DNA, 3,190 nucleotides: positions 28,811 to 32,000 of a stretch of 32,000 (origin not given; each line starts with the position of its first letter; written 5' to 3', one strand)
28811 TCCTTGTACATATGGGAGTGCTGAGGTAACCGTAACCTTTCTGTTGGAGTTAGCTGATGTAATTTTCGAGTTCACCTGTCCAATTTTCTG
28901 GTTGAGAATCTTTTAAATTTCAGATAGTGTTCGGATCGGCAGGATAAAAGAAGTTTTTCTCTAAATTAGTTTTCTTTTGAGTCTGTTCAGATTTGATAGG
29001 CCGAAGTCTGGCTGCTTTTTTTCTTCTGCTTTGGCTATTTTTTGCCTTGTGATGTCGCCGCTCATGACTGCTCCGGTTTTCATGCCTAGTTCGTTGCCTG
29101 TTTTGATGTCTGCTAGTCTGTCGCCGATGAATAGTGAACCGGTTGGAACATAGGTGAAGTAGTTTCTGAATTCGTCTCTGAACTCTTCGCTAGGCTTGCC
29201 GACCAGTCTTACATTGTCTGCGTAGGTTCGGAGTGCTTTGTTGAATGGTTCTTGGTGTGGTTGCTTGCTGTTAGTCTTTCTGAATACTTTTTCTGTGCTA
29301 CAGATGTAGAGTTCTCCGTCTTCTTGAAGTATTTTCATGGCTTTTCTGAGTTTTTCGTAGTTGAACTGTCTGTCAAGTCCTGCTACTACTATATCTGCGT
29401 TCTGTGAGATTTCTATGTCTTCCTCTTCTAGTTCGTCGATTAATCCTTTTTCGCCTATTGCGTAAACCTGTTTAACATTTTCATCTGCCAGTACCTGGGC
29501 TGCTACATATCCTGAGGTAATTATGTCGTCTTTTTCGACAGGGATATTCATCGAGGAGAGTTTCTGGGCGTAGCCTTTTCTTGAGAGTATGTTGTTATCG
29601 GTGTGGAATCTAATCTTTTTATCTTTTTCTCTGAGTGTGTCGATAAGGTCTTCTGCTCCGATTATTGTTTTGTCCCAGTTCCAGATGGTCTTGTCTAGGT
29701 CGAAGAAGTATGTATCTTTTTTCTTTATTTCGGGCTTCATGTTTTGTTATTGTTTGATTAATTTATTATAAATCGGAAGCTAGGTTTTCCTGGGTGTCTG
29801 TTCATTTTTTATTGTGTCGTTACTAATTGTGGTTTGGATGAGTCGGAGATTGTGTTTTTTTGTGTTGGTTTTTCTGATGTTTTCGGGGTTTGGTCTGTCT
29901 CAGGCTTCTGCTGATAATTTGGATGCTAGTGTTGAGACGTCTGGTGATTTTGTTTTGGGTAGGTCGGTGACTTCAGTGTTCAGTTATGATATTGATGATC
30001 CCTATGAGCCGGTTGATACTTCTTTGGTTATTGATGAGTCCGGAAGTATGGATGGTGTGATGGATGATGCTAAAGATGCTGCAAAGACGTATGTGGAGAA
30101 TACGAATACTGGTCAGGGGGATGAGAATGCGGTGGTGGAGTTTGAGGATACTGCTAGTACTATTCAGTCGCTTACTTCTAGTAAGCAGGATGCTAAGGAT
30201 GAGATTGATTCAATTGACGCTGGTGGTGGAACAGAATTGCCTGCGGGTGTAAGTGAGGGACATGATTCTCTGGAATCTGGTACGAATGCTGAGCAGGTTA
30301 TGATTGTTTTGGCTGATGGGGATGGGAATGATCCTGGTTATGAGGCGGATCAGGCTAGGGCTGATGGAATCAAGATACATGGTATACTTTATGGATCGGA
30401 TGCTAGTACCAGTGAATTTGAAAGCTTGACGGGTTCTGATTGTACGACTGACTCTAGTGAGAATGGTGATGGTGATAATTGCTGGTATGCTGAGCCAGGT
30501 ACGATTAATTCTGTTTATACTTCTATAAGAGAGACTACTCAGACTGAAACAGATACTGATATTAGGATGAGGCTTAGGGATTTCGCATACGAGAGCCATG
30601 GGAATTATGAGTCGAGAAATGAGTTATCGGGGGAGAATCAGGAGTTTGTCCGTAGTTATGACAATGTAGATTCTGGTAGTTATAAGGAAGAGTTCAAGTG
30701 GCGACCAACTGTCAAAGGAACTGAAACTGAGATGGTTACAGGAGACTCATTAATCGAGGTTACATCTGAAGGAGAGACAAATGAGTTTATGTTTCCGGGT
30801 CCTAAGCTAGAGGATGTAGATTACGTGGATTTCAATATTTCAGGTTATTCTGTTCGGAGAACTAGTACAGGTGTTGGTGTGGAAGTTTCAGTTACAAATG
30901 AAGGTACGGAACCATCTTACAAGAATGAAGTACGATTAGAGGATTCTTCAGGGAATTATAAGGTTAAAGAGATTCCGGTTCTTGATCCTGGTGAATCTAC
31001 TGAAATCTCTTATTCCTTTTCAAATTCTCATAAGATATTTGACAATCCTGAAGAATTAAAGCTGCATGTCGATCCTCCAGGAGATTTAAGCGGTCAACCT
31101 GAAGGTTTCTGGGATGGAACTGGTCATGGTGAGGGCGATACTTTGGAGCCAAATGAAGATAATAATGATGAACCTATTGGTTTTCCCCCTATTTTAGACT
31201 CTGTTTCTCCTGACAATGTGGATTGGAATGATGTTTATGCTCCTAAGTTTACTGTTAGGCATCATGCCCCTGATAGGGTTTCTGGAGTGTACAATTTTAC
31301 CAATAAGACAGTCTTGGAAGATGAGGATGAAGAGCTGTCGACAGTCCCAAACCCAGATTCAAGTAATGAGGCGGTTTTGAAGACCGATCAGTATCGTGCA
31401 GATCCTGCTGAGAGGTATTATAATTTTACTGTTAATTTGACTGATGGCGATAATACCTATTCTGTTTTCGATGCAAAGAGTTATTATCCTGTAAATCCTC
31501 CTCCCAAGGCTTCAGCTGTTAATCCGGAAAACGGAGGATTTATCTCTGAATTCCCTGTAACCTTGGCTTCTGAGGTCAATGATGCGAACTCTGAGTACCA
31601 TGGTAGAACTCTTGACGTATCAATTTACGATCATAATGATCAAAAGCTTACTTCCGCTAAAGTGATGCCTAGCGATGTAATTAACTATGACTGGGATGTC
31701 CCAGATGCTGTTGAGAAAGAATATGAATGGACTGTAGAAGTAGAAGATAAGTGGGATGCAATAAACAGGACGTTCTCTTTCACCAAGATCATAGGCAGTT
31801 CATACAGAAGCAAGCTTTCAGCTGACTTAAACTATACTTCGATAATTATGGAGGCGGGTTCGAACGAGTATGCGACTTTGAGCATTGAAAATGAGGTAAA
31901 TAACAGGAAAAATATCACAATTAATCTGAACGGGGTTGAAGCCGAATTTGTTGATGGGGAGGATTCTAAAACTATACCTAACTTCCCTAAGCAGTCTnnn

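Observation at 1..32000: Kilobase-scale mosaic of opposite strand-composition skews that cuts through intact genes and mostly ignores gene orientation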

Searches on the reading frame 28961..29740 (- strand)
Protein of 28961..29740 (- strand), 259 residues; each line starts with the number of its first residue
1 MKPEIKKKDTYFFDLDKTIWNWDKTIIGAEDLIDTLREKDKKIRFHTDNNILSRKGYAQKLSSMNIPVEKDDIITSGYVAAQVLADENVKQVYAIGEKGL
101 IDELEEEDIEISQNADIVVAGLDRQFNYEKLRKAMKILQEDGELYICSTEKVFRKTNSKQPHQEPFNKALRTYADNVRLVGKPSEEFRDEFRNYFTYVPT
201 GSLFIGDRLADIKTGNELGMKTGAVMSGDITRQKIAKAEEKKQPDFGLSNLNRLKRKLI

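Call 10: find_encoding_contigs(protein=window:28961-29740:-, flank=10000, max_places=6)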
Protein window:28961-29740:- (259 aa): no gene with exactly this product is on record in the collection.

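Call 38: search_protein_families(library=pfam, proteins=[window:28961-29740:-], max_evalue=0.001)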
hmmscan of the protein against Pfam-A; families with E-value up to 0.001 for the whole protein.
window:28961-29740:- (259 aa): 4 families
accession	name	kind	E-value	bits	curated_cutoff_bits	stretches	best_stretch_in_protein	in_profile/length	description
PF13344.12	Hydrolase_6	-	2.6e-21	76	27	1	12-109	2-100/101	Haloacid dehalogenase-like hydrolase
PF13242.12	Hydrolase_like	-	2.8e-10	40.4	22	1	180-252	2-73/75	HAD-hyrolase-like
PF00702.32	Hydrolase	-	1.3e-07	32.6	26.4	1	9-219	2-191/191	haloacid dehalogenase-like hydrolase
PF13419.12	HAD_2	-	0.00029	21.5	23.8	0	13-225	3-178/178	Haloacid dehalogenase-like hydrolase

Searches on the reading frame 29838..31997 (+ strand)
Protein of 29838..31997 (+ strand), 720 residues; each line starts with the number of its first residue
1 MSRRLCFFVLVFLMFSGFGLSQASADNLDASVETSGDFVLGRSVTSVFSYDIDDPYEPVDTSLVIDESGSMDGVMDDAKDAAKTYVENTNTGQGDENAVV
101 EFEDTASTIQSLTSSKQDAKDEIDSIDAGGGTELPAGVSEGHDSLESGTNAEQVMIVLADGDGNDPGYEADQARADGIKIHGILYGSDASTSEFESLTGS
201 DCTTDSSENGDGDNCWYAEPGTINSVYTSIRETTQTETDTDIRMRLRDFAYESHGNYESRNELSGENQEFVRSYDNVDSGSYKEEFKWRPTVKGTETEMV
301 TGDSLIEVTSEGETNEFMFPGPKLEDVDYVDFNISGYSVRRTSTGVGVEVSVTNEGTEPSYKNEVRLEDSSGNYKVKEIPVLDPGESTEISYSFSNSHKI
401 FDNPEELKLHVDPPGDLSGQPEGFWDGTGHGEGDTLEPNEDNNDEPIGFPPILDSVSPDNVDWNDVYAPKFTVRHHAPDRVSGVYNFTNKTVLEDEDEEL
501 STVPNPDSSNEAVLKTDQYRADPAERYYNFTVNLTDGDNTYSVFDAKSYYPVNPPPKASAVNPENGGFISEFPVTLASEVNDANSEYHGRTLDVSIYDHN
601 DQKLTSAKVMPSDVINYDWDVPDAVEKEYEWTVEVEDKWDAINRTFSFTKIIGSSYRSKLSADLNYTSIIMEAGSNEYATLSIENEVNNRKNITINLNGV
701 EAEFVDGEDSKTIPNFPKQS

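Call 38: search_protein_families(library=pfam, proteins=[window:29838-31997:+], max_evalue=0.001)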
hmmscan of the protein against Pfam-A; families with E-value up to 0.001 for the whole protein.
window:29838-31997:+ (720 aa): 4 families
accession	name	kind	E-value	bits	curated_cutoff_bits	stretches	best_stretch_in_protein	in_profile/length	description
PF00092.34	VWA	-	2.2e-14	54.5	23.8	1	63-199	4-152/174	von Willebrand factor type A domain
PF13519.12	VWA_2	-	2.3e-13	51.2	27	1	63-161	3-106/107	von Willebrand factor type A domain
PF07705.17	CARDB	-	9.5e-05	23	22.7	1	344-414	19-86/101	CARDB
PF25106.1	VWA_4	-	0.00012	22.2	27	1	62-135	3-78/169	von Willebrand factor A domain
